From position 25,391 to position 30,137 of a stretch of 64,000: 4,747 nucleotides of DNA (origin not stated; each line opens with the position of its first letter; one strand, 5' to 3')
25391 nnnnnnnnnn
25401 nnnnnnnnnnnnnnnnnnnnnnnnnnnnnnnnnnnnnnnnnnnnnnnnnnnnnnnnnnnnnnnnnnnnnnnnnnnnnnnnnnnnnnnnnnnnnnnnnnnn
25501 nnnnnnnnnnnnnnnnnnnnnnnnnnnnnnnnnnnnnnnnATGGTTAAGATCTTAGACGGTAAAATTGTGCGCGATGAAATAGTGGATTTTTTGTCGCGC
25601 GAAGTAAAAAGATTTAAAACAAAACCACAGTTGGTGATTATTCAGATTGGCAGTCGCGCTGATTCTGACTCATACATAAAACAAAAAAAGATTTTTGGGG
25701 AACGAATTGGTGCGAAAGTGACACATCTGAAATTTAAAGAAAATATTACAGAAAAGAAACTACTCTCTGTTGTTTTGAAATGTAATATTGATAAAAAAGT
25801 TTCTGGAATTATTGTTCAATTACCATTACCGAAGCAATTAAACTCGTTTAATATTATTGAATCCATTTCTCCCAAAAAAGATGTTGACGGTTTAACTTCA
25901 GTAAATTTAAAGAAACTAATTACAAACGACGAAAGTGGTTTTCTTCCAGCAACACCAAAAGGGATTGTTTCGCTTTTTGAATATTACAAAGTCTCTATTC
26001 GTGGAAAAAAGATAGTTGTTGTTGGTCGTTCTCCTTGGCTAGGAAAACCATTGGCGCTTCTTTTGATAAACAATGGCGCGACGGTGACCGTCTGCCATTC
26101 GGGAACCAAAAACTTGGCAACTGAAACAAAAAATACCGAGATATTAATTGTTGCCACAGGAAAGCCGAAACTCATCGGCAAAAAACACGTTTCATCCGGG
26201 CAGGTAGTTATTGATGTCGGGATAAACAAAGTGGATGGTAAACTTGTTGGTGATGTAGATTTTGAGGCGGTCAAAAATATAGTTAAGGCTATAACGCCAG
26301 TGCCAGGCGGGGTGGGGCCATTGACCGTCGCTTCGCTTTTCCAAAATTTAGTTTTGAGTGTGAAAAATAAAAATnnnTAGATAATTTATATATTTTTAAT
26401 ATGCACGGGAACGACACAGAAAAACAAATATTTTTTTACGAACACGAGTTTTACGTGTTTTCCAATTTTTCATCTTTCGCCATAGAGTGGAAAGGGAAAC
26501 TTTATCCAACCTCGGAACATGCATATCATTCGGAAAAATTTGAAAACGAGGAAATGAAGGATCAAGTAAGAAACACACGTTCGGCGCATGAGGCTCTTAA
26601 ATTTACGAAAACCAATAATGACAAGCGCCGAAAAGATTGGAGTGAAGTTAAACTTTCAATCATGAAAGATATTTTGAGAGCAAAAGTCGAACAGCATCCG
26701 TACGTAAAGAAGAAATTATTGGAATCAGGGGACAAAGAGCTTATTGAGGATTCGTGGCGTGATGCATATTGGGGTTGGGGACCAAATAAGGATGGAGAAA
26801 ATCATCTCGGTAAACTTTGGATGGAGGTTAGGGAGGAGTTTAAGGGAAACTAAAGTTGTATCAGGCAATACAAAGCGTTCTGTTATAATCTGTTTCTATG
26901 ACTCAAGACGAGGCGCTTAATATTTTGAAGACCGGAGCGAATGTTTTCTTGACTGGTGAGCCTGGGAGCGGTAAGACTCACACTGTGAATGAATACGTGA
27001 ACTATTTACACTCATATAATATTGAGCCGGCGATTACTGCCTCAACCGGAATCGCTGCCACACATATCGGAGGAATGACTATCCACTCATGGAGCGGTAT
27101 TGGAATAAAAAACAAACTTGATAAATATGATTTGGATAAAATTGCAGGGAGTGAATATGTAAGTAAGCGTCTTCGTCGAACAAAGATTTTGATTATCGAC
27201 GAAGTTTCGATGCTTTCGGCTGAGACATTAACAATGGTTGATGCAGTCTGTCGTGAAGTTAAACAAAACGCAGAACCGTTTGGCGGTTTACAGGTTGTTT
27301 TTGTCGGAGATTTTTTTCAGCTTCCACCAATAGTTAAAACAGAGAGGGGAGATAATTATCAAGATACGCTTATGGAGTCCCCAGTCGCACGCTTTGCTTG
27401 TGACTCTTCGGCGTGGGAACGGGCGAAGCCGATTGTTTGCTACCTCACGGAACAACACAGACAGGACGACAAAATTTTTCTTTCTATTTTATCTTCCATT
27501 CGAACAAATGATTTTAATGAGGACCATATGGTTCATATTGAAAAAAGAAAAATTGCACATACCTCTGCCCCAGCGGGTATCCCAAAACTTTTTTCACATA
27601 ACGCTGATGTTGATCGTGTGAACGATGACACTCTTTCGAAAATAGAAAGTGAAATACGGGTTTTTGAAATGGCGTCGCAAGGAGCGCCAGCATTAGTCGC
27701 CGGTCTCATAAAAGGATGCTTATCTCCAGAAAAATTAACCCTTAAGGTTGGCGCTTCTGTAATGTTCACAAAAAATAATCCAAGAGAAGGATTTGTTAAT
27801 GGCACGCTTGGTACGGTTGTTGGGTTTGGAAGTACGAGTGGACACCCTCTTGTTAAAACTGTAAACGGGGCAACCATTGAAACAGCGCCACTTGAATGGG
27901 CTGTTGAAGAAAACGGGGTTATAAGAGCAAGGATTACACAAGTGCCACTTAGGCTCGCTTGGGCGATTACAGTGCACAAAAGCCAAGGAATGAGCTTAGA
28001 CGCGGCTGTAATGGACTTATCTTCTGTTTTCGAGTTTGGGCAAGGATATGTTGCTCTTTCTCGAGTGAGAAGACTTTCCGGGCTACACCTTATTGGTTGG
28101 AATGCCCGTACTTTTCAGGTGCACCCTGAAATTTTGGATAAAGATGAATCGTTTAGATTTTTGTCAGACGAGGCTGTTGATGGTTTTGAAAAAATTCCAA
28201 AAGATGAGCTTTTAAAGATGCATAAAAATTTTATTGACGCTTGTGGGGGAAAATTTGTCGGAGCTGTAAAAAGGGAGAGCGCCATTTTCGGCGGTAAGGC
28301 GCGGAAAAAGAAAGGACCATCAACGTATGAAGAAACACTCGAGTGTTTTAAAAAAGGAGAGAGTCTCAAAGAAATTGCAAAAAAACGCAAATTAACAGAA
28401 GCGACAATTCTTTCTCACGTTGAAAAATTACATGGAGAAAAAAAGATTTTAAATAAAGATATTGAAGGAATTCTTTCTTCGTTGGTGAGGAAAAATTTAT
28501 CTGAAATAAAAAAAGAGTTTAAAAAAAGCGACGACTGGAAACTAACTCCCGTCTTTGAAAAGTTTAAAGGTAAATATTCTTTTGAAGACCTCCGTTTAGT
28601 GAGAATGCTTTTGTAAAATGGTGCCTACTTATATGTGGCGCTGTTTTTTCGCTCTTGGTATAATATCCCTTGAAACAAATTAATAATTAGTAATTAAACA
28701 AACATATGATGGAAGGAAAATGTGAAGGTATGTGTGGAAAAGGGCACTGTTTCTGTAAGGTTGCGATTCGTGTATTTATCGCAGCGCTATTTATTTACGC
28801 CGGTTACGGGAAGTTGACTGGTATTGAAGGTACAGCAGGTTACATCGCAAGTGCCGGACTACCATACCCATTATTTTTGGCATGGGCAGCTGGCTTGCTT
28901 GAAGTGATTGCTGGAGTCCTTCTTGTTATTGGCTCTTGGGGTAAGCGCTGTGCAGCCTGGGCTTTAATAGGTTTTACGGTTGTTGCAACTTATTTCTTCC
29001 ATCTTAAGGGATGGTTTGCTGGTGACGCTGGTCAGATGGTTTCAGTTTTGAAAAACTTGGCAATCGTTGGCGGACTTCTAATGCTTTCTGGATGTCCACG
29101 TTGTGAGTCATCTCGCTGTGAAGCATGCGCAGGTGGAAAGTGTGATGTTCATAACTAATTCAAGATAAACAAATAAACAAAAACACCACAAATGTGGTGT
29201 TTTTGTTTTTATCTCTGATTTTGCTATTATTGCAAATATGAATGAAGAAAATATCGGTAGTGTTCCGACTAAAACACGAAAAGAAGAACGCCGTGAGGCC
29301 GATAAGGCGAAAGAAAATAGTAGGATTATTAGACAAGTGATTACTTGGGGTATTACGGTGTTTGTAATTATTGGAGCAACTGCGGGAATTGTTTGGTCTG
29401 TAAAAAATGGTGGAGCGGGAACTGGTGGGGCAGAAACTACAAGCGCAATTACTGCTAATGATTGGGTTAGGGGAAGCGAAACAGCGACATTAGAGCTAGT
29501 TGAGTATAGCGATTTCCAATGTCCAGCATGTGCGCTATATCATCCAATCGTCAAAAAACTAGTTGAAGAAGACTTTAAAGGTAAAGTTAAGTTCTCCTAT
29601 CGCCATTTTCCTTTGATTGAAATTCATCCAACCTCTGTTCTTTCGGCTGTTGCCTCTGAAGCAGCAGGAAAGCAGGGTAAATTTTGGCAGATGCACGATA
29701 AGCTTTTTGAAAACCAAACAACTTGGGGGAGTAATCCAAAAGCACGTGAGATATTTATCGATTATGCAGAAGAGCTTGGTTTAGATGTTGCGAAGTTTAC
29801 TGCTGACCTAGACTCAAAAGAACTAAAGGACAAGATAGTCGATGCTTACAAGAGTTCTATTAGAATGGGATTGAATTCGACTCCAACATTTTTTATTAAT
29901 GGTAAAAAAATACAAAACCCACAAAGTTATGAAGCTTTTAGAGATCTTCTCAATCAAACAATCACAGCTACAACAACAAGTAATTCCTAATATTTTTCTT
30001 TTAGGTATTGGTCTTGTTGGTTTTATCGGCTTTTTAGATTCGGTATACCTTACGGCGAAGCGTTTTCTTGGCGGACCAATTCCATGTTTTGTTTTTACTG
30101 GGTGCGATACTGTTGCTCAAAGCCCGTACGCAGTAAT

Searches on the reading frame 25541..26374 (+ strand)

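Call 85: search_protein_families(library=pfam, proteins=[window:25541-26374:+], max_evalue=0.00001)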
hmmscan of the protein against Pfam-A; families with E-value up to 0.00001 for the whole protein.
window:25541-26374:+ (278 aa): 2 families
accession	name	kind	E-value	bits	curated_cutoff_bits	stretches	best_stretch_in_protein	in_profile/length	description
PF02882.25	THF_DHG_CYH_C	-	3.7e-61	205.6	27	1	120-277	2-159/160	Tetrahydrofolate dehydrogenase/cyclohydrolase, NAD(P)-binding domain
PF00763.28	THF_DHG_CYH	-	7.7e-30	104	32.8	1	5-116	1-115/115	Tetrahydrofolate dehydrogenase/cyclohydrolase, catalytic domain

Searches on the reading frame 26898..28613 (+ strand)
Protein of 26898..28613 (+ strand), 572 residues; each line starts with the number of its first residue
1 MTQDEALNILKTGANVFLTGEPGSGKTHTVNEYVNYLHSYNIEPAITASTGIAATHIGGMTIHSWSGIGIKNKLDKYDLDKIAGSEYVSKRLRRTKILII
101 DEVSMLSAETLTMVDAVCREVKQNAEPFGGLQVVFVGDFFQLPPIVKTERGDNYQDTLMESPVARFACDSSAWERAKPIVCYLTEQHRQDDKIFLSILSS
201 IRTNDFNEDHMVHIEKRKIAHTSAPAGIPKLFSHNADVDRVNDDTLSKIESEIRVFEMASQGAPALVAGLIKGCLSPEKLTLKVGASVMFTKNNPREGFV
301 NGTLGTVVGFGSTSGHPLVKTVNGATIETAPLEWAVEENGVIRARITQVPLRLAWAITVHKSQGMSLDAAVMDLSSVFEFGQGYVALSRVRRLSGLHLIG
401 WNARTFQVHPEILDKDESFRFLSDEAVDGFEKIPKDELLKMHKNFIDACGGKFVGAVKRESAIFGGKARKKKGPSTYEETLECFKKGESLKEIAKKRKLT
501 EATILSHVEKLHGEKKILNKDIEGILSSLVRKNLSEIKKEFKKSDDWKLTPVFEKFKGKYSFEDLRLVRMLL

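Call 84: search_protein_families(library=pfam, proteins=[window:26898-28613:+], max_evalue=0.00001)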
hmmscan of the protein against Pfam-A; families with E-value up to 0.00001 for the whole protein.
window:26898-28613:+ (572 aa): 6 families
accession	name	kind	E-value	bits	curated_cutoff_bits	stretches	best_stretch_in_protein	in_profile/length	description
PF05970.20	PIF1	-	1.3e-33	116.9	25.9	1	11-191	20-191/223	PIF1-like helicase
PF14493.12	HTH_40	-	6.1e-17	62.1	27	1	476-569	1-89/89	Helix-turn-helix domain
PF13245.12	AAA_19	-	2.8e-15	57.1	25.1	1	3-145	1-132/134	AAA domain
PF13604.12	AAA_30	-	1.4e-11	44.9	27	1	3-147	6-133/191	AAA domain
PF13401.12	AAA_22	-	2.3e-07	31.6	27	1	13-137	5-122/130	AAA domain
PF21530.3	Pif1_2B_dom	-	2.8e-07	30.6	23.9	1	274-310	10-47/47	DNA helicase Pif1, 2B domain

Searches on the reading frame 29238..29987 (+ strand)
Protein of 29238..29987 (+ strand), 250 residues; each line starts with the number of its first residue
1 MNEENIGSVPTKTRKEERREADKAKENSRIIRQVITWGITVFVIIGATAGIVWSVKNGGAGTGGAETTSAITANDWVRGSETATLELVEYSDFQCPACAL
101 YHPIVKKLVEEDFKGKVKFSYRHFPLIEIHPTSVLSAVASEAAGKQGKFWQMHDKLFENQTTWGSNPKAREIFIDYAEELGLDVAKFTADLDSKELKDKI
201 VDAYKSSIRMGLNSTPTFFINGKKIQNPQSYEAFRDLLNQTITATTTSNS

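Call 85: search_protein_families(library=pfam, proteins=[window:29238-29987:+], max_evalue=0.00001)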
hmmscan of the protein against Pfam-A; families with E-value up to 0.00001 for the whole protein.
window:29238-29987:+ (250 aa): 2 families
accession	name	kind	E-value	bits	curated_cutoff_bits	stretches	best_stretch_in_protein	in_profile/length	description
PF13462.12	Thioredoxin_4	-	3.8e-30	105.7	23.2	1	74-239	4-164/165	Thioredoxin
PF01323.26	DSBA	-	7.9e-19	68.6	25.6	1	87-238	2-190/191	DSBA-like thioredoxin domain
